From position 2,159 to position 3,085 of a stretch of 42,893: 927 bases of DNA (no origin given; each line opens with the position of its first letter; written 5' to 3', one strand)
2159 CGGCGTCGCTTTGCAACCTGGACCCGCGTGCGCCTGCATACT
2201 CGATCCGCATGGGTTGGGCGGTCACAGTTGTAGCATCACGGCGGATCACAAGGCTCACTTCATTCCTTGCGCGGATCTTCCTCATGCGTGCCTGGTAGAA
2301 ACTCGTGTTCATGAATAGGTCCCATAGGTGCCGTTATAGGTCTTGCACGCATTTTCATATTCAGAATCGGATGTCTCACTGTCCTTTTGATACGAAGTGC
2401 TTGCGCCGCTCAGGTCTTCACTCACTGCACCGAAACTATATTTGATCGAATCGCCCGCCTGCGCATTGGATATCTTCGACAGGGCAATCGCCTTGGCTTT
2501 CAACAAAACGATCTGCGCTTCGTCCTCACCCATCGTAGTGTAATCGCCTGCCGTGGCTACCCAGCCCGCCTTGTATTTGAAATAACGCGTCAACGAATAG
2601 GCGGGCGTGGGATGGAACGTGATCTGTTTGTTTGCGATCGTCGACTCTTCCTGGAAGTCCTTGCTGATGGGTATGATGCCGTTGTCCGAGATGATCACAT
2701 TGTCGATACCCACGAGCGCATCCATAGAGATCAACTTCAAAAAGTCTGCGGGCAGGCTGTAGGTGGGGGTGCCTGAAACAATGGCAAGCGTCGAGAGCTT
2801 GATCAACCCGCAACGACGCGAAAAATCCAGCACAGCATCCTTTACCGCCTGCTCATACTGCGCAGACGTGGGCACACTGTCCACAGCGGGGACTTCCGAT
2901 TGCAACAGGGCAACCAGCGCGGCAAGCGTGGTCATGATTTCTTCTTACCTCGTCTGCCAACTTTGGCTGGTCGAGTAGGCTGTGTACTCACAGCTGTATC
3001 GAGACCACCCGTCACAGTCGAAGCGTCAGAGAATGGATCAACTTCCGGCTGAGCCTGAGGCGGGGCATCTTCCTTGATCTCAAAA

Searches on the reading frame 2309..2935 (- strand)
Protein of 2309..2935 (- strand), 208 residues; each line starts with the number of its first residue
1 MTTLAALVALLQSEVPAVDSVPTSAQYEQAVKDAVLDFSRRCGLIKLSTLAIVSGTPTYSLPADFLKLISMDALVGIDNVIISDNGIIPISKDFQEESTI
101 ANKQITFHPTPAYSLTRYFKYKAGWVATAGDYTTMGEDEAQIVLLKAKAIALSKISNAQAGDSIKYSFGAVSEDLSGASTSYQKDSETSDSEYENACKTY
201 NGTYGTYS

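Call 8: search_protein_families(library=pfam, proteins=[window:2309-2935:-], max_evalue=0.001)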
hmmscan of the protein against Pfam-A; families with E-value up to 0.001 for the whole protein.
window:2309-2935:- (208 aa): 1 family
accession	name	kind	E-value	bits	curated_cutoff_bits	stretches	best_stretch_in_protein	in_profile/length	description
PF24175.2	SU10_adaptor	-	1.4e-07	32.6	27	1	2-139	1-141/194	SU10 adaptor protein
